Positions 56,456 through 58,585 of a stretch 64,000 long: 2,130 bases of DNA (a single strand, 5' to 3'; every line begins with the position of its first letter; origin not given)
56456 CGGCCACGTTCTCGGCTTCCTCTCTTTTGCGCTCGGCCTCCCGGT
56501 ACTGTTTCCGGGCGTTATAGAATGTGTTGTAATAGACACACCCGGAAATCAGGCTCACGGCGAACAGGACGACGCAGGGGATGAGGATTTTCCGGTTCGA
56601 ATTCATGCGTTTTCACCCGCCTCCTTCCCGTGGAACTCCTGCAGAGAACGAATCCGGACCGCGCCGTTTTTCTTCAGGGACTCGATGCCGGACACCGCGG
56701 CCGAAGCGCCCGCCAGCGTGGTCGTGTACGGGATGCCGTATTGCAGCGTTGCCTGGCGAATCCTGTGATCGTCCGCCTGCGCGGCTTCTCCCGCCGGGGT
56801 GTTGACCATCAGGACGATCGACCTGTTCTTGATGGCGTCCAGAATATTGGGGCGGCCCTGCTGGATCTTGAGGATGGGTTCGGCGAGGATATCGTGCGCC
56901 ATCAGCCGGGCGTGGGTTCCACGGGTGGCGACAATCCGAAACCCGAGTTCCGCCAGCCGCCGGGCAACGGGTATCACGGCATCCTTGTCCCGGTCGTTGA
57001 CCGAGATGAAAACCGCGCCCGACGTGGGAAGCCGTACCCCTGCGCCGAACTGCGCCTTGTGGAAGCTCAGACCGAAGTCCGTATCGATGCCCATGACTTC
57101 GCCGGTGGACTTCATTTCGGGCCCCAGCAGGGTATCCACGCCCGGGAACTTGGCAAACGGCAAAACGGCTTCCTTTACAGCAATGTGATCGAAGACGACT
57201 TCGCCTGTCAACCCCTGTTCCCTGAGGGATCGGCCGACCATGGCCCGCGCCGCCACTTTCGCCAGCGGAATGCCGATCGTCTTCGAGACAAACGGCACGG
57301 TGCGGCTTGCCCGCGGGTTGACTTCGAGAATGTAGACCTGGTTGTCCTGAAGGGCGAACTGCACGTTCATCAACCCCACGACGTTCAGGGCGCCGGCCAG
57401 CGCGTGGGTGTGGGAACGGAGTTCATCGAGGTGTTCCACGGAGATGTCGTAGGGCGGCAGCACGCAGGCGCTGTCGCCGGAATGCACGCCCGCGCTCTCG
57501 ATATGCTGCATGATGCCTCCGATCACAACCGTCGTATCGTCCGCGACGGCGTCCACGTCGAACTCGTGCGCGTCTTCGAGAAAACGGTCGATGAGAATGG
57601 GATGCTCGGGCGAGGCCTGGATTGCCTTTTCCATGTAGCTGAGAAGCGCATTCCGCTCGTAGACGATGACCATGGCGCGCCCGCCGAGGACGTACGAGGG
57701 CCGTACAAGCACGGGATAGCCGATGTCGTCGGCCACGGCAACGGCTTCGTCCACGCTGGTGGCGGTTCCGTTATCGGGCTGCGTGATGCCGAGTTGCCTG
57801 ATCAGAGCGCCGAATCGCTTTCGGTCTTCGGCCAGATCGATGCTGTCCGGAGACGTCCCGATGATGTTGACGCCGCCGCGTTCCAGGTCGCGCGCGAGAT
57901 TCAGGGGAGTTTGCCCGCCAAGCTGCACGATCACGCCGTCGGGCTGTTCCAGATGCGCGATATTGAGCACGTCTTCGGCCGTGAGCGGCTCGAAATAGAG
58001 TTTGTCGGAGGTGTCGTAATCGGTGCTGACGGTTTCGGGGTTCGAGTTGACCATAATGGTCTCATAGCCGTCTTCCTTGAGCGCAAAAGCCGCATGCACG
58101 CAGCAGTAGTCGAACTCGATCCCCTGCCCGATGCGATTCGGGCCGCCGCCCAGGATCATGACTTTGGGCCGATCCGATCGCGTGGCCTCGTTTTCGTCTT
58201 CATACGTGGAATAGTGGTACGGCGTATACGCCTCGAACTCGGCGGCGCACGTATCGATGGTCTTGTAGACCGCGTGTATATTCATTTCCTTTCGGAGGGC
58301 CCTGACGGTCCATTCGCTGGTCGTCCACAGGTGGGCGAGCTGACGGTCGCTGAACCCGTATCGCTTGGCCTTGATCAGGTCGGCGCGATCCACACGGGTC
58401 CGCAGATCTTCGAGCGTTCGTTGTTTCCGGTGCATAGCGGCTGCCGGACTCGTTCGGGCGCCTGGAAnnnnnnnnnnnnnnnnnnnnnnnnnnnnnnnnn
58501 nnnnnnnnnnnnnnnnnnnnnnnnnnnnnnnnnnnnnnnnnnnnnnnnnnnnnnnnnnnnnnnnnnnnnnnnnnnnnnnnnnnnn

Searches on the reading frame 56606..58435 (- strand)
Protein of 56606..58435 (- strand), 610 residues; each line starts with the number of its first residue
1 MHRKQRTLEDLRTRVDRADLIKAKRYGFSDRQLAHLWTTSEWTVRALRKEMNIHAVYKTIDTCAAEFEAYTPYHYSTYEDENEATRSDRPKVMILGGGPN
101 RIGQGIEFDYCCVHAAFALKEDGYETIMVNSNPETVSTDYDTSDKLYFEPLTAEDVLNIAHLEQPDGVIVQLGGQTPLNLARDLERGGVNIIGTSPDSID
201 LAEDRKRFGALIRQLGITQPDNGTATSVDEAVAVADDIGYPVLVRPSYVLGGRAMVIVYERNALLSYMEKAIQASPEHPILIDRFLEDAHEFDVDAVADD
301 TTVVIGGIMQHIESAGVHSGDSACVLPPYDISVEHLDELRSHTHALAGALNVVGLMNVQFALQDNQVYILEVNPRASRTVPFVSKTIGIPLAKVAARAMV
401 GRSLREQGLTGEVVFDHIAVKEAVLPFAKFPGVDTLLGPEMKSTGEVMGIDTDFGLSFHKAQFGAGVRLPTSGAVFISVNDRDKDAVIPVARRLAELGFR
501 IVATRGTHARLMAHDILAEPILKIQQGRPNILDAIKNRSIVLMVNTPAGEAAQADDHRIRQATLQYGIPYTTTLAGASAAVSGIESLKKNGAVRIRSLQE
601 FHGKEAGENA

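Call 6: search_protein_families(library=pfam, proteins=[window:56606-58435:-])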
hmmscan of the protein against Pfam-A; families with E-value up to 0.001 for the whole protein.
window:56606-58435:- (610 aa): 8 families
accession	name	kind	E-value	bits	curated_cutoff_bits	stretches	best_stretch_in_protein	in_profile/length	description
PF25596.1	CPSase_L_D1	-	1.2e-50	170.7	27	1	89-200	2-117/118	Carbamoyl phosphate synthase preATP-grasp domain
PF02786.22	CPSase_L_D2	-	3.5e-35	121.9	19.8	1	204-406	1-210/211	Carbamoyl-phosphate synthase L chain, ATP binding domain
PF02142.27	MGS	-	2.8e-20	72.7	24.1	1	487-572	2-94/94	MGS-like domain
PF15632.11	ATPgrasp_Ter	-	4.2e-08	33.5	29.1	1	281-402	6-111/131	ATP-grasp in the biosynthetic pathway with Ter operon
PF07478.18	Dala_Dala_lig_C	-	1.4e-06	28.4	24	1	229-374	26-174/204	D-ala D-ala ligase C-terminus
PF02222.28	ATP-grasp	-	1.6e-06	28.3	27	1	212-376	3-163/179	ATP-grasp domain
PF02655.19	ATP-grasp_3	-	8.1e-06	26.4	23.2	1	212-376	11-157/160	ATP-grasp domain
PF02787.25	CPSase_L_D3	-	8.3e-05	22.9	26.6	1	7-37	50-80/80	Carbamoyl-phosphate synthetase large chain, oligomerisation domain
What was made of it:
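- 56603..58435 (-): carB-C, 610 aa plus stop. It holds the second half of the oligomerisation domain, the carbamoyl-phosphate-synthetic unit and the MGS-like allosteric domain. Pfam PF02787 (profile positions 50-80 of 80), PF25596, PF02786 and PF02142 in call 6.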

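Call 15: find_homologous_proteins(query=window:56606-58435:-, max_evalue=1e-50)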
Query window:56606-58435:- (610 aa): 8000 proteins with E <= 1e-50 among 8000 candidates; the best 120 are listed.
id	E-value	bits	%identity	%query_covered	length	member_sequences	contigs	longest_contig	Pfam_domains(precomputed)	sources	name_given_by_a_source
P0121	0.0e+0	1298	94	100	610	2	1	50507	PF25596.2,PF02142.28,PF15632.12,PF02786.23,PF02222.28,PF02655.20,PF07478.19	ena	-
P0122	0.0e+0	1298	94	100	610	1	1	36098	PF25596.2,PF02142.28,PF15632.12,PF02786.23,PF02222.28,PF02655.20,PF07478.19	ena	-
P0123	0.0e+0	1297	94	100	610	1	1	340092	PF25596.2,PF02142.28,PF15632.12,PF02786.23,PF02222.28,PF02655.20,PF07478.19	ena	-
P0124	0.0e+0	1296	94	100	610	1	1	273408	PF25596.2,PF02142.28,PF15632.12,PF02786.23,PF02222.28,PF02655.20,PF07478.19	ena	-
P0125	0.0e+0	1294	94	100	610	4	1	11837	PF25596.2,PF02142.28,PF15632.12,PF02786.23,PF02222.28,PF02655.20,PF07478.19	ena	-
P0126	0.0e+0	1293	94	100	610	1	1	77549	PF25596.2,PF02142.28,PF15632.12,PF02786.23,PF02222.28,PF02655.20,PF07478.19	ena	-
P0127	0.0e+0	1293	94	100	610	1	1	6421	PF25596.2,PF02142.28,PF15632.12,PF02786.23,PF02222.28,PF02655.20,PF07478.19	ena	-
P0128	0.0e+0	1292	94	100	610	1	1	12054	PF25596.2,PF02142.28,PF15632.12,PF02786.23,PF02222.28,PF02655.20,PF07478.19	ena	-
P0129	0.0e+0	1290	94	100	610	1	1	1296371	PF25596.2,PF02142.28,PF15632.12,PF02786.23,PF02222.28,PF02655.20,PF07478.19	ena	-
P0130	0.0e+0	1289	93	100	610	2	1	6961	PF25596.2,PF02142.28,PF15632.12,PF02786.23,PF02222.28,PF02655.20,PF07478.19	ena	-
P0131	0.0e+0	1288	94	99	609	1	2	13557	PF25596.2,PF02142.28,PF15632.12,PF02786.23,PF02222.28,PF02655.20,PF07478.19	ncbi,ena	-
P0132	0.0e+0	1287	94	100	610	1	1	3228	PF25596.2,PF02142.28,PF15632.12,PF02786.23,PF02222.28,PF02655.20,PF07478.19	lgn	-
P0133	0.0e+0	1285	94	100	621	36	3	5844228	PF25596.2,PF02142.28,PF15632.12,PF02786.23,PF02222.28,PF07478.19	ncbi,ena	-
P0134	0.0e+0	1282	93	100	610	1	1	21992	PF25596.2,PF02142.28,PF15632.12,PF02786.23,PF02222.28,PF02655.20,PF07478.19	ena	-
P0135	0.0e+0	1282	93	100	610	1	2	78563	PF25596.2,PF02142.28,PF15632.12,PF02786.23,PF02222.28,PF02655.20,PF07478.19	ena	-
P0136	0.0e+0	1281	93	100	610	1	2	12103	PF25596.2,PF02142.28,PF15632.12,PF02786.23,PF02222.28,PF02655.20,PF07478.19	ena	-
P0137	0.0e+0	1280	93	100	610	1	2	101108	PF25596.2,PF02142.28,PF15632.12,PF02786.23,PF02222.28,PF02655.20,PF07478.19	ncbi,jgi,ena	-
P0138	0.0e+0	1280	93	100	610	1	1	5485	PF25596.2,PF02142.28,PF15632.12,PF02786.23,PF02222.28,PF02655.20,PF07478.19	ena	-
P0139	0.0e+0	1278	93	100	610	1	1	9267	PF25596.2,PF02142.28,PF15632.12,PF02786.23,PF02222.28,PF02655.20,PF07478.19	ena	-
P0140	0.0e+0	1274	93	99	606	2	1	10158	PF25596.2,PF02142.28,PF15632.12,PF02786.23,PF02222.28,PF02655.20,PF07478.19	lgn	-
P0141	0.0e+0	1274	93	100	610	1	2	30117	PF25596.2,PF02142.28,PF15632.12,PF02786.23,PF02222.28,PF02655.20,PF07478.19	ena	-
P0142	0.0e+0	1272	93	100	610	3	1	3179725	PF25596.2,PF02142.28,PF15632.12,PF02786.23,PF02222.28,PF02655.20,PF07478.19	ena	-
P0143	0.0e+0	1138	83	99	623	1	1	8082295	PF25596.2,PF02142.28,PF15632.12,PF02786.23,PF02222.28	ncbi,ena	-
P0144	0.0e+0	1138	83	99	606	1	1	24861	PF25596.2,PF02142.28,PF15632.12,PF02786.23,PF02222.28,PF07478.19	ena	-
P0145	0.0e+0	1117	80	99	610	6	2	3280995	PF25596.2,PF02142.28,PF15632.12,PF02786.23,PF02222.28,PF07478.19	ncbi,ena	-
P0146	0.0e+0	1111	67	96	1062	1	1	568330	PF25596.2,PF02142.28,PF13535.12,PF15632.12,PF02786.23,PF02787.26,PF02222.28,PF02655.20,PF07478.19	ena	-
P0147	0.0e+0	1111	81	99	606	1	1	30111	PF25596.2,PF02142.28,PF15632.12,PF02786.23,PF02222.28,PF07478.19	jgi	jgi:carbamoyl-phosphate synthase large subunit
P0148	0.0e+0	1109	81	98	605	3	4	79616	PF25596.2,PF02142.28,PF15632.12,PF02786.23,PF02222.28,PF02655.20,PF07478.19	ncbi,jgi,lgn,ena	-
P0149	0.0e+0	1107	81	99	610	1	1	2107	PF25596.2,PF02142.28,PF15632.12,PF02786.23,PF02222.28,PF07478.19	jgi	jgi:carbamoyl-phosphate synthase large subunit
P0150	0.0e+0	1106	81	99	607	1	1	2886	PF25596.2,PF02142.28,PF15632.12,PF02786.23,PF02222.28,PF02655.20,PF07478.19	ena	-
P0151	0.0e+0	1104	81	99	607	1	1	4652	PF25596.2,PF02142.28,PF15632.12,PF02786.23,PF02222.28,PF02655.20,PF07478.19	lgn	-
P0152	0.0e+0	1104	81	99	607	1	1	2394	PF25596.2,PF02142.28,PF15632.12,PF02786.23,PF02222.28,PF02655.20,PF07478.19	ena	-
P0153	0.0e+0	1102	80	99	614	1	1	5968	PF25596.2,PF02142.28,PF15632.12,PF02786.23,PF02222.28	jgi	jgi:carbamoyl-phosphate synthase large subunit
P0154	0.0e+0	1100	81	99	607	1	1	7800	PF25596.2,PF02142.28,PF15632.12,PF02786.23,PF02222.28,PF02655.20,PF07478.19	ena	-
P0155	0.0e+0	1100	81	99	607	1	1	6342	PF25596.2,PF02142.28,PF15632.12,PF02786.23,PF02222.28,PF02655.20,PF07478.19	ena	-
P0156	0.0e+0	1100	81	99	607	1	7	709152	PF25596.2,PF02142.28,PF15632.12,PF02786.23,PF02222.28,PF02655.20,PF07478.19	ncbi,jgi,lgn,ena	-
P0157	0.0e+0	1097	80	99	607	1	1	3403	PF25596.2,PF02142.28,PF15632.12,PF02786.23,PF02222.28,PF02655.20,PF07478.19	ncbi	-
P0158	0.0e+0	1096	80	99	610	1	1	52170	PF25596.2,PF02142.28,PF15632.12,PF02786.23,PF07478.19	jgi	jgi:carbamoyl-phosphate synthase large subunit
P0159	0.0e+0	1095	67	98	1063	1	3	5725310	PF25596.2,PF02142.28,PF13535.12,PF15632.12,PF13549.12,PF02786.23,PF02787.26,PF02222.28,PF02655.20,PF01071.25,PF07478.19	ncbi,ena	-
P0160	0.0e+0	1095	80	99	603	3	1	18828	PF25596.2,PF02142.28,PF15632.12,PF02786.23,PF02222.28,PF07478.19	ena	-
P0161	0.0e+0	1095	66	96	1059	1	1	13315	PF25596.2,PF02142.28,PF15632.12,PF02786.23,PF02787.26,PF02222.28,PF02655.20,PF07478.19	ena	-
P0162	0.0e+0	1094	80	99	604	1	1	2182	PF25596.2,PF02142.28,PF15632.12,PF02786.23,PF02222.28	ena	-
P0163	0.0e+0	1093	68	97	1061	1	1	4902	PF25596.2,PF02142.28,PF13535.12,PF15632.12,PF02786.23,PF02787.26,PF02222.28,PF02655.20,PF07478.19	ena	-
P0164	0.0e+0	1086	66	99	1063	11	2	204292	PF25596.2,PF02142.28,PF13535.12,PF15632.12,PF02786.23,PF02787.26,PF02222.28,PF08443.17,PF02655.20,PF07478.19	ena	-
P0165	0.0e+0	1086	68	96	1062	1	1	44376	PF25596.2,PF02142.28,PF13535.12,PF15632.12,PF02786.23,PF02787.26,PF02222.28,PF02655.20,PF07478.19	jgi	-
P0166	0.0e+0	1086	63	96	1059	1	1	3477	PF25596.2,PF02142.28,PF15632.12,PF02786.23,PF02787.26,PF02222.28,PF02655.20,PF07478.19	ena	-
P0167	0.0e+0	1084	78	99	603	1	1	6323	PF25596.2,PF02142.28,PF15632.12,PF02786.23,PF02222.28,PF07478.19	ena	-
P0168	0.0e+0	1082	66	98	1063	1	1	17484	PF25596.2,PF02142.28,PF13535.12,PF15632.12,PF02786.23,PF02787.26,PF02222.28,PF02655.20,PF07478.19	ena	-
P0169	0.0e+0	1082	63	97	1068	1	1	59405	PF08442.16,PF15632.12,PF13549.12,PF02787.26,PF02222.28,PF08443.17,PF02655.20,PF01071.25,PF07478.19,PF25596.2,PF02142.28,PF13535.12,PF02786.23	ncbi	-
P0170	0.0e+0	1082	78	99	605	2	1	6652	PF25596.2,PF02142.28,PF15632.12,PF02786.23,PF02222.28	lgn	-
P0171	0.0e+0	1081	78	99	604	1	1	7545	PF25596.2,PF02142.28,PF15632.12,PF02786.23,PF02222.28,PF07478.19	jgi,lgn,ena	-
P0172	0.0e+0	1081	78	98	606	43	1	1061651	PF25596.2,PF02142.28,PF15632.12,PF02786.23,PF02222.28,PF07478.19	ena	-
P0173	0.0e+0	1081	78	98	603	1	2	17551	PF25596.2,PF02142.28,PF15632.12,PF02786.23,PF02222.28,PF02655.20,PF07478.19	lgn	-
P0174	0.0e+0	1080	79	99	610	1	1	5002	PF25596.2,PF02142.28,PF15632.12,PF02786.23,PF02222.28,PF07478.19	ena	-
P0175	0.0e+0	1080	67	96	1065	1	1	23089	PF25596.2,PF02142.28,PF13535.12,PF15632.12,PF02786.23,PF02787.26,PF02222.28,PF02655.20,PF01071.25,PF07478.19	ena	-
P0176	0.0e+0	1079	79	99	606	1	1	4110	PF25596.2,PF02142.28,PF15632.12,PF02786.23,PF02222.28,PF02655.20,PF07478.19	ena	-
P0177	0.0e+0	1079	78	98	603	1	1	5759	PF25596.2,PF02142.28,PF15632.12,PF02786.23,PF02222.28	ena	-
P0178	0.0e+0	1078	67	96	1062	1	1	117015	PF25596.2,PF02142.28,PF13535.12,PF15632.12,PF02786.23,PF02787.26,PF02222.28,PF08443.17,PF02655.20,PF07478.19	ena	-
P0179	0.0e+0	1078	78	98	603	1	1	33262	PF25596.2,PF02142.28,PF15632.12,PF02786.23,PF02222.28,PF07478.19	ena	-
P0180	0.0e+0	1078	78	98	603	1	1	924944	PF25596.2,PF02142.28,PF15632.12,PF02786.23,PF02222.28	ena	-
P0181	0.0e+0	1078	78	98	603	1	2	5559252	PF25596.2,PF02142.28,PF15632.12,PF02786.23,PF02222.28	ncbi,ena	-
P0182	0.0e+0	1078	78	98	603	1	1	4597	PF25596.2,PF02142.28,PF15632.12,PF02786.23,PF02222.28,PF07478.19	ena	-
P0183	0.0e+0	1078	78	98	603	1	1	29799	PF25596.2,PF02142.28,PF15632.12,PF02786.23,PF02222.28,PF07478.19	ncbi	-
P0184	0.0e+0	1077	78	99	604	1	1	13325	PF25596.2,PF02142.28,PF15632.12,PF02786.23,PF02222.28,PF02655.20,PF07478.19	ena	-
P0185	0.0e+0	1077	78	99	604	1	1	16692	PF25596.2,PF02142.28,PF15632.12,PF02786.23,PF02222.28,PF02655.20,PF07478.19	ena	-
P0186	0.0e+0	1076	78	98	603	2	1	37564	PF25596.2,PF02142.28,PF15632.12,PF02786.23,PF02222.28,PF07478.19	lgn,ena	-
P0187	0.0e+0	1076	78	98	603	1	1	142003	PF25596.2,PF02142.28,PF15632.12,PF02786.23,PF02222.28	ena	-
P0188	0.0e+0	1076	78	98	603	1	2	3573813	PF25596.2,PF02142.28,PF15632.12,PF02786.23,PF02222.28,PF07478.19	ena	-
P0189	0.0e+0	1075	78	98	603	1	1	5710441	PF25596.2,PF02142.28,PF15632.12,PF02786.23,PF02222.28,PF07478.19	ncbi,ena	-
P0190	0.0e+0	1075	78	98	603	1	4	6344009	PF25596.2,PF02142.28,PF15632.12,PF02786.23,PF02222.28,PF07478.19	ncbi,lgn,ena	-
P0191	0.0e+0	1075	78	98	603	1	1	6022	PF25596.2,PF02142.28,PF15632.12,PF02786.23,PF02222.28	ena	-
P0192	0.0e+0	1075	78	98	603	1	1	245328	PF25596.2,PF02142.28,PF15632.12,PF02786.23,PF02222.28,PF07478.19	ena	-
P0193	0.0e+0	1075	78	98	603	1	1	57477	PF25596.2,PF02142.28,PF15632.12,PF02786.23,PF02222.28,PF07478.19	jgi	-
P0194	0.0e+0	1075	78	98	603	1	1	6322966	PF25596.2,PF02142.28,PF15632.12,PF02786.23,PF02222.28,PF07478.19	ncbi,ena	-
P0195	0.0e+0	1075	78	98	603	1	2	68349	PF25596.2,PF02142.28,PF15632.12,PF02786.23,PF02222.28,PF07478.19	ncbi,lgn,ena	-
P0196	0.0e+0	1075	78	98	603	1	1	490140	PF25596.2,PF02142.28,PF15632.12,PF02786.23,PF02222.28,PF07478.19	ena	-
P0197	0.0e+0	1074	78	98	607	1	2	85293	PF25596.2,PF02142.28,PF15632.12,PF02786.23,PF02222.28,PF07478.19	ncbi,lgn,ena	-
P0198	0.0e+0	1074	78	98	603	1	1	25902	PF25596.2,PF02142.28,PF15632.12,PF02786.23,PF02222.28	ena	-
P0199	0.0e+0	1074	78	99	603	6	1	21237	PF25596.2,PF02142.28,PF15632.12,PF02786.23,PF02222.28,PF02655.20,PF07478.19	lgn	-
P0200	0.0e+0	1074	78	98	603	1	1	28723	PF25596.2,PF02142.28,PF15632.12,PF02786.23,PF02222.28,PF07478.19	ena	-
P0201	0.0e+0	1074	67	97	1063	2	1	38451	PF25596.2,PF02142.28,PF13535.12,PF15632.12,PF02786.23,PF02787.26,PF02222.28,PF02655.20,PF07478.19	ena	-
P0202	0.0e+0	1074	78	98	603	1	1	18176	PF25596.2,PF02142.28,PF15632.12,PF02786.23,PF02222.28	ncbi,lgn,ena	-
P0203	0.0e+0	1074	78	98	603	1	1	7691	PF25596.2,PF02142.28,PF15632.12,PF02786.23,PF02222.28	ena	-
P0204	0.0e+0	1074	78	98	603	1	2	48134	PF25596.2,PF02142.28,PF15632.12,PF02786.23,PF02222.28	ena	-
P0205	0.0e+0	1074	78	98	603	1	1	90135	PF25596.2,PF02142.28,PF15632.12,PF02786.23,PF02222.28,PF07478.19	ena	-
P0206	0.0e+0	1074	78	98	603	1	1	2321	PF25596.2,PF02142.28,PF15632.12,PF02786.23,PF02222.28,PF07478.19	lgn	-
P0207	0.0e+0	1074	78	98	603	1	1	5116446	PF25596.2,PF02142.28,PF15632.12,PF02786.23,PF02222.28,PF07478.19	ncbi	-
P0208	0.0e+0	1073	77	99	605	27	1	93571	PF25596.2,PF02142.28,PF15632.12,PF02786.23,PF02222.28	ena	-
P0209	0.0e+0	1073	78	98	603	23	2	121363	PF25596.2,PF02142.28,PF15632.12,PF02786.23,PF02222.28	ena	-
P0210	0.0e+0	1073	78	98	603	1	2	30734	PF25596.2,PF02142.28,PF15632.12,PF02786.23,PF02222.28,PF07478.19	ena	-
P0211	0.0e+0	1073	78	98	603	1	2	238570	PF25596.2,PF02142.28,PF15632.12,PF02786.23,PF02222.28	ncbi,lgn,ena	-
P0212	0.0e+0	1073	78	98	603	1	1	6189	PF25596.2,PF02142.28,PF15632.12,PF02786.23,PF02222.28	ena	-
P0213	0.0e+0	1073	78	98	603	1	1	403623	PF25596.2,PF02142.28,PF15632.12,PF02786.23,PF02222.28,PF07478.19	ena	-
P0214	0.0e+0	1073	78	98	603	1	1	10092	PF25596.2,PF02142.28,PF15632.12,PF02786.23,PF02222.28,PF07478.19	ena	-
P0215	0.0e+0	1072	78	98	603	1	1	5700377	PF25596.2,PF02142.28,PF15632.12,PF02786.23,PF02222.28,PF07478.19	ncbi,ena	-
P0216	0.0e+0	1072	78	98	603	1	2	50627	PF25596.2,PF02142.28,PF15632.12,PF02786.23,PF02222.28,PF07478.19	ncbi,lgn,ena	-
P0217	0.0e+0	1072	78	98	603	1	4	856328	PF25596.2,PF02142.28,PF15632.12,PF02786.23,PF02222.28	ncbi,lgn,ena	-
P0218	0.0e+0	1072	78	98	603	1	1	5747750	PF25596.2,PF02142.28,PF15632.12,PF02786.23,PF02222.28,PF07478.19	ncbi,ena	-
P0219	0.0e+0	1072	78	98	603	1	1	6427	PF25596.2,PF02142.28,PF15632.12,PF02786.23,PF02222.28,PF07478.19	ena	-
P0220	0.0e+0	1072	77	98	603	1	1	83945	PF25596.2,PF02142.28,PF15632.12,PF02786.23,PF02222.28,PF07478.19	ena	-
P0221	0.0e+0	1071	78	98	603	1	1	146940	PF25596.2,PF02142.28,PF15632.12,PF02786.23,PF02222.28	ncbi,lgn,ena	-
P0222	0.0e+0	1071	77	98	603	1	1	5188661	PF25596.2,PF02142.28,PF15632.12,PF02786.23,PF02222.28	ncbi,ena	-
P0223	0.0e+0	1071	78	98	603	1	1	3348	PF25596.2,PF02142.28,PF15632.12,PF02786.23,PF02222.28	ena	-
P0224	0.0e+0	1071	78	98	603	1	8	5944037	PF25596.2,PF02142.28,PF15632.12,PF02786.23,PF02222.28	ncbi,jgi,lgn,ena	-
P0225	0.0e+0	1071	78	99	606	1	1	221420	PF25596.2,PF02142.28,PF15632.12,PF02786.23,PF02222.28,PF02655.20,PF07478.19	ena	-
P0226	0.0e+0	1071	77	99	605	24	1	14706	PF25596.2,PF02142.28,PF15632.12,PF02786.23,PF02222.28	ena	-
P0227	0.0e+0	1071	77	98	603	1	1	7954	PF25596.2,PF02142.28,PF15632.12,PF02786.23,PF02222.28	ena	-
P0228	0.0e+0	1071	78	98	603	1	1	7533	PF25596.2,PF02142.28,PF15632.12,PF02786.23,PF02222.28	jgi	-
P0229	0.0e+0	1071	67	96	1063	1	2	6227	PF25596.2,PF02142.28,PF13535.12,PF15632.12,PF13549.12,PF02786.23,PF02787.26,PF02222.28,PF02655.20,PF01071.25,PF07478.19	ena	-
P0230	0.0e+0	1071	77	98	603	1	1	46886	PF25596.2,PF02142.28,PF15632.12,PF02786.23,PF02222.28,PF07478.19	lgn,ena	-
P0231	0.0e+0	1070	78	98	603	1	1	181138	PF25596.2,PF02142.28,PF15632.12,PF02786.23,PF02222.28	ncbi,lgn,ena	-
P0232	0.0e+0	1070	78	98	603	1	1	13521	PF25596.2,PF02142.28,PF15632.12,PF02786.23,PF02222.28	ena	-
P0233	0.0e+0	1070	77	98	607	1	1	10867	PF25596.2,PF02142.28,PF15632.12,PF02786.23,PF02222.28,PF07478.19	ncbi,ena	-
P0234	0.0e+0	1070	78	98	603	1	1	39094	PF25596.2,PF02142.28,PF15632.12,PF02786.23,PF02222.28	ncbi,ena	-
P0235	0.0e+0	1070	78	98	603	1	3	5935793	PF25596.2,PF02142.28,PF15632.12,PF02786.23,PF02222.28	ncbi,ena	-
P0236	0.0e+0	1070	78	98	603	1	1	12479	PF25596.2,PF02142.28,PF15632.12,PF02786.23,PF02222.28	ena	-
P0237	0.0e+0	1069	78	98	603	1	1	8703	PF25596.2,PF02142.28,PF15632.12,PF02786.23,PF02222.28,PF07478.19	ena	-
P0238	0.0e+0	1069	78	98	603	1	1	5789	PF25596.2,PF02142.28,PF15632.12,PF02786.23,PF02222.28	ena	-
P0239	0.0e+0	1069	63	96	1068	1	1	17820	PF25596.2,PF02142.28,PF13535.12,PF15632.12,PF02786.23,PF02787.26,PF02222.28,PF08443.17,PF02655.20,PF07478.19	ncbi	ncbi:carbamoyl-phosphate synthase large subunit [Candidatus Latescibacterota bacterium]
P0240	0.0e+0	1069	77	98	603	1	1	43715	PF25596.2,PF02142.28,PF15632.12,PF02786.23,PF02222.28,PF07478.19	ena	-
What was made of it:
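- The other 14 are 1059-1068 aa at 63-68% identity (call 15).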
